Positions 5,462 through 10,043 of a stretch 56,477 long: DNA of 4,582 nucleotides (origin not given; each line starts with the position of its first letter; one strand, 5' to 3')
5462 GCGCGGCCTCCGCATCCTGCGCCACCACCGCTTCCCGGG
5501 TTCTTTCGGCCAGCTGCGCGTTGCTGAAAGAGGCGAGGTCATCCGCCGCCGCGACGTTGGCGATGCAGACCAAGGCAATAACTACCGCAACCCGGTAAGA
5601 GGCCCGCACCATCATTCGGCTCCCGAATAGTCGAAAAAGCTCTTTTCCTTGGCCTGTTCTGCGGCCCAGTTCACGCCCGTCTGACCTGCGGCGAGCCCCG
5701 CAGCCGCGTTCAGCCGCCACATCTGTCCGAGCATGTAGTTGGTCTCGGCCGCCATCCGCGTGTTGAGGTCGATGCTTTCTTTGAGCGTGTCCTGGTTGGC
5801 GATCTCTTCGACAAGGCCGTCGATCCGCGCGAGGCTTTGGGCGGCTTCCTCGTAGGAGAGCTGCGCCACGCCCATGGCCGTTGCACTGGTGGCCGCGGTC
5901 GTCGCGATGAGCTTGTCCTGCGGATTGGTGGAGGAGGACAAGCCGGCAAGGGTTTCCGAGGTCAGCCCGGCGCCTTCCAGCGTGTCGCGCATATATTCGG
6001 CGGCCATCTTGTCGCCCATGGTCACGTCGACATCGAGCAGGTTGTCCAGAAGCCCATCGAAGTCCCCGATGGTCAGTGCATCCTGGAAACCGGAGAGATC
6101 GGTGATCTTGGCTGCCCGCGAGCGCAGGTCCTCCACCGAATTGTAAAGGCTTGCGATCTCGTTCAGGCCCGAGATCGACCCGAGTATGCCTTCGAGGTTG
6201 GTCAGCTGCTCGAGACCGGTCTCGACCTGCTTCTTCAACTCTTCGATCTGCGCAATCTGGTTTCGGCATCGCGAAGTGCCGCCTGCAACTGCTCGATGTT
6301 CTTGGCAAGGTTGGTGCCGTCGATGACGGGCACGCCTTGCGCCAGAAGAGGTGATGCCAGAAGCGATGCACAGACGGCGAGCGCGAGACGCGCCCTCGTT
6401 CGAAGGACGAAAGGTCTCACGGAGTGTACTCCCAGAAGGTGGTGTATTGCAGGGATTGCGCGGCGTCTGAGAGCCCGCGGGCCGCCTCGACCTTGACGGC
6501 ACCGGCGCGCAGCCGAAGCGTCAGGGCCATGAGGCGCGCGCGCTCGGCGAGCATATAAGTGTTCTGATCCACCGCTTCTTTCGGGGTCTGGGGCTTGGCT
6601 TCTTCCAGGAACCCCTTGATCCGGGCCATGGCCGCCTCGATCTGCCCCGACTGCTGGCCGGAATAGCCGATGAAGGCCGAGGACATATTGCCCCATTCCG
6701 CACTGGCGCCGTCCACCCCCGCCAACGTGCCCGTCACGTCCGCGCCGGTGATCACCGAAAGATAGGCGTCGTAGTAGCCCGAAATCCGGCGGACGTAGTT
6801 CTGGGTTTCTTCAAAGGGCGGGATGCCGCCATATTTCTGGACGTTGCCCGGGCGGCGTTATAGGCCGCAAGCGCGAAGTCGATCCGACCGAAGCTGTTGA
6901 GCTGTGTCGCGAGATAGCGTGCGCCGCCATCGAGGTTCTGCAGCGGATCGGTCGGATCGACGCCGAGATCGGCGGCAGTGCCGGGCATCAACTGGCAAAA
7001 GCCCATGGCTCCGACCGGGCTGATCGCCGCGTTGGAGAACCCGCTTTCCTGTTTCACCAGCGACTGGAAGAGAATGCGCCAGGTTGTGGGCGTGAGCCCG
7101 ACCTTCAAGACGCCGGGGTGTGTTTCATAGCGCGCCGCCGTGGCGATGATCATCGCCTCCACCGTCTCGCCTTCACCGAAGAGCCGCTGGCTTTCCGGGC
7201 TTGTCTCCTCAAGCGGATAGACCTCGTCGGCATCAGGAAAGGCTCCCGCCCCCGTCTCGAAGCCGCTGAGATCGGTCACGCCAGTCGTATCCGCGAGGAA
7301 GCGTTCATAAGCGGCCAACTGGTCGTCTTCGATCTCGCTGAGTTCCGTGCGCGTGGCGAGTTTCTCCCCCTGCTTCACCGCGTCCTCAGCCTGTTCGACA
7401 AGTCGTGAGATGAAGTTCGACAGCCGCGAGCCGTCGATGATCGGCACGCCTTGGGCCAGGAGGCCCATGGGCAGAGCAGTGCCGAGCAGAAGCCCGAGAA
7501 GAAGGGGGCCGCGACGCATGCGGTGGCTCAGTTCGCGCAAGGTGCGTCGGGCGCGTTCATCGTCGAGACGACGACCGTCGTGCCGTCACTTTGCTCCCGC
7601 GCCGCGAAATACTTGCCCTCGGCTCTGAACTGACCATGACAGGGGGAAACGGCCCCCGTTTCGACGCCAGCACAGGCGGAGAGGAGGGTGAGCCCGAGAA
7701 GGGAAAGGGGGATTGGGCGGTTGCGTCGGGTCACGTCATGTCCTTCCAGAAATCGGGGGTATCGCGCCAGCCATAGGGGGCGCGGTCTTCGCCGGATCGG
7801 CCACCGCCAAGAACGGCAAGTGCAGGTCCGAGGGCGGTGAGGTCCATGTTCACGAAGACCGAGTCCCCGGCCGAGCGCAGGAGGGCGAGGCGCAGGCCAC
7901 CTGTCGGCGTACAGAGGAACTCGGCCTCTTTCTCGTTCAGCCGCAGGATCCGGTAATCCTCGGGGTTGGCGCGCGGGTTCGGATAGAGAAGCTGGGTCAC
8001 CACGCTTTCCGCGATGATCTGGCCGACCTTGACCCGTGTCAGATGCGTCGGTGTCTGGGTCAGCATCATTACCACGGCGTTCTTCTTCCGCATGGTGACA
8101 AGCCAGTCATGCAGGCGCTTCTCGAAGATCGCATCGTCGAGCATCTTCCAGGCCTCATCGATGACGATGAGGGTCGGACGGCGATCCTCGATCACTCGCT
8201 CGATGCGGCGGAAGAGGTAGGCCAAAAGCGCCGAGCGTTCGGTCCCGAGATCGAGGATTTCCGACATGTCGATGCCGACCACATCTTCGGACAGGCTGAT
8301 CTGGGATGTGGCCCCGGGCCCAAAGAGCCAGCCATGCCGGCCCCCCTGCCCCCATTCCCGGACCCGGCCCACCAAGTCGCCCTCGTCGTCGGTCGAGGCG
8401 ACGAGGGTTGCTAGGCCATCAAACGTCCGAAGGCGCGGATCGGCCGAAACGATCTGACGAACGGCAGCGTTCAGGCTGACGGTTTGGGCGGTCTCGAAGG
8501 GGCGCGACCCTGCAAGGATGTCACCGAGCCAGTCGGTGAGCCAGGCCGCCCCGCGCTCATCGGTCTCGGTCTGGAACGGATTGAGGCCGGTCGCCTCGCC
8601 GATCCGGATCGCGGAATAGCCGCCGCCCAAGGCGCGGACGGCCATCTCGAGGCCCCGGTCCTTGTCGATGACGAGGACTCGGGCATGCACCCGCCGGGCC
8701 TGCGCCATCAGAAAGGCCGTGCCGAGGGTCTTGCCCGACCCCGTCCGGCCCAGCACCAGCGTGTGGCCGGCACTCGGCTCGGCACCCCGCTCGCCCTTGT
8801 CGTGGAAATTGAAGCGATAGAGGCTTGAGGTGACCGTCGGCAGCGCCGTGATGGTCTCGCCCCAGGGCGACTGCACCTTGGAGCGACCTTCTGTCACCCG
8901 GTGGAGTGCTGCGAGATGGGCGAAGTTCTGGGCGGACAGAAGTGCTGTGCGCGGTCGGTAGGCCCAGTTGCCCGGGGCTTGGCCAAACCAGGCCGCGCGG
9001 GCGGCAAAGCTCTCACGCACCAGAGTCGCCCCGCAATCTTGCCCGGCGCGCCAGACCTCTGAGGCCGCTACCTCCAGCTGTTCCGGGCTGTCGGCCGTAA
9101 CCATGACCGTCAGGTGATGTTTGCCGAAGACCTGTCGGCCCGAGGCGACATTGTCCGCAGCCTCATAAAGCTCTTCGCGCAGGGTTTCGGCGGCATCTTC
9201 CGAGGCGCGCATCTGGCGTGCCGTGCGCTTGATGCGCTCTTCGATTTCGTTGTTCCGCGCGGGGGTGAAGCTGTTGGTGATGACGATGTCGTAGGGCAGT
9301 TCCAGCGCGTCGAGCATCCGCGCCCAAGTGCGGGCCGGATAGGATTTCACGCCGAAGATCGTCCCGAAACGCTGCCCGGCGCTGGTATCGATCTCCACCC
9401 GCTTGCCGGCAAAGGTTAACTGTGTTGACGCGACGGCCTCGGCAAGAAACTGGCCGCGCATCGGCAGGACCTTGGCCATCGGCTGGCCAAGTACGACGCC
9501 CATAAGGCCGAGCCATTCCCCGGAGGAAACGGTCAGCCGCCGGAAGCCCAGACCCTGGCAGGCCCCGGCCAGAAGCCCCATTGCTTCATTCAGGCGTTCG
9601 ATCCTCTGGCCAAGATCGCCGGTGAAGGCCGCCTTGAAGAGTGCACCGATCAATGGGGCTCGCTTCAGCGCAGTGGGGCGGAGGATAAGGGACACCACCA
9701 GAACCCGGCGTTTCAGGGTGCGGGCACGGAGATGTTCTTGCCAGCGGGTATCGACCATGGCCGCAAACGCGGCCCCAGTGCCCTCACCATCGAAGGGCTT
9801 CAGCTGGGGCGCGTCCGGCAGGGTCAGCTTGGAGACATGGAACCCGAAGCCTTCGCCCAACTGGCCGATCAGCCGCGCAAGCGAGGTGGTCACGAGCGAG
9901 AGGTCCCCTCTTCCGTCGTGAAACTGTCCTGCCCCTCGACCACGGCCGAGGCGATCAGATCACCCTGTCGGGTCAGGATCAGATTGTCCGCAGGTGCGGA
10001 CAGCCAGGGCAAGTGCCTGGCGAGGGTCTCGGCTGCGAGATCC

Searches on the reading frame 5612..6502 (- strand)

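Call 79: search_protein_families(library=pfam, proteins=[window:5612-6502:-], max_evalue=0.001)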
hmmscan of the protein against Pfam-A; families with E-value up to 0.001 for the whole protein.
window:5612-6502:- (296 aa): 1 family
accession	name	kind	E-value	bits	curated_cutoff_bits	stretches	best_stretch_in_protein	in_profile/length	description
PF07996.16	T4SS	-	2.7e-14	54.4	24.7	1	79-277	10-191/197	Type IV secretion system proteins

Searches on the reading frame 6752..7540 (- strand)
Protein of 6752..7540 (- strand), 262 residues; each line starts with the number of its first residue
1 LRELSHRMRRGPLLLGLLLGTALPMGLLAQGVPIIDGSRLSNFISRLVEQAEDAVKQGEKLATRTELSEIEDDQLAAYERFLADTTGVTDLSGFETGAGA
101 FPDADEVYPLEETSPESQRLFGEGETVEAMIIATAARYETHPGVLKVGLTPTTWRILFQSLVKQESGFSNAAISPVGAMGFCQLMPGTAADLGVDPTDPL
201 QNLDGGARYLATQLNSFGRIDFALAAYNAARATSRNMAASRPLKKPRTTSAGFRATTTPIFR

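Call 55: search_protein_families(library=pfam, proteins=[window:6752-7540:-], max_evalue=0.0001)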
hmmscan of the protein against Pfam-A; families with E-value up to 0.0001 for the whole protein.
window:6752-7540:- (262 aa): 1 family
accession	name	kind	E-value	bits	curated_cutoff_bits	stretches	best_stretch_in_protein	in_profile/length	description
PF01464.25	SLT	-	3.8e-17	62.4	21.3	1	155-241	14-108/117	Transglycosylase SLT domain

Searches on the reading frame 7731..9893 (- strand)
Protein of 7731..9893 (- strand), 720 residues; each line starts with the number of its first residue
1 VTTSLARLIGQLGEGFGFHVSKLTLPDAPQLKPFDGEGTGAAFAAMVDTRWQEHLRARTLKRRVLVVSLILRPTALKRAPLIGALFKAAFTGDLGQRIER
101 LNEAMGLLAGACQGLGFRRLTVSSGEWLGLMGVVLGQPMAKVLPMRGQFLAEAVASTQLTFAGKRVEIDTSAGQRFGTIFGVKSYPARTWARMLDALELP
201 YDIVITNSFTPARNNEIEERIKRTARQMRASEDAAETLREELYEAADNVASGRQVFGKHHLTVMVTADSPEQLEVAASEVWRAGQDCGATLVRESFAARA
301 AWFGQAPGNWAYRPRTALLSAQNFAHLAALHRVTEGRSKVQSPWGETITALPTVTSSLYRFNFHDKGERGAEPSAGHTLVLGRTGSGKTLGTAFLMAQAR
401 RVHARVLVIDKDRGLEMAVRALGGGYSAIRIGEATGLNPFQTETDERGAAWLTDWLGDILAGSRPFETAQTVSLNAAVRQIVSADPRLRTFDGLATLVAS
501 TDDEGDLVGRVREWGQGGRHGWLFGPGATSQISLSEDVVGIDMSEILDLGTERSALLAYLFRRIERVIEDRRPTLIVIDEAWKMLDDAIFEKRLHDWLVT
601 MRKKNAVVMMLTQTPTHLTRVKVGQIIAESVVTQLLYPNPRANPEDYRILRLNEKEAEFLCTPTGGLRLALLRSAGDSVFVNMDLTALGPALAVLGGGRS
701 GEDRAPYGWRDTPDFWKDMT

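Call 23: search_protein_families(library=pfam, proteins=[window:7731-9893:-], max_evalue=0.001)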
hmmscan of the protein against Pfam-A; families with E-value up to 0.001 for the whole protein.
window:7731-9893:- (720 aa): 7 families
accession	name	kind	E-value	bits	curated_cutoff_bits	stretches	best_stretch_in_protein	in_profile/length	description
PF03135.19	CagE_TrbE_VirB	-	1.4e-28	100.7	21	1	136-315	26-204/204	CagE, TrbE, VirB family, component of type IV transporter system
PF13401.12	AAA_22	-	9.8e-06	26.3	27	0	374-410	4-40/130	AAA domain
PF19044.6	P-loop_TraG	-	2.1e-05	23.8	25.8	0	377-445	31-99/413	TraG P-loop domain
PF12846.13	AAA_10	-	2.8e-05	23.8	27.5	0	365-413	11-59/362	AAA-like domain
PF06745.19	ATPase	-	5.8e-05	23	26.6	0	373-409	17-54/231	KaiC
PF00270.35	DEAD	-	0.00042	20.5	26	0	377-409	16-51/167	DEAD/DEAH box helicase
PF01935.23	DUF87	-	0.00098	19.7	23.2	0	377-410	25-59/220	Helicase HerA, central domain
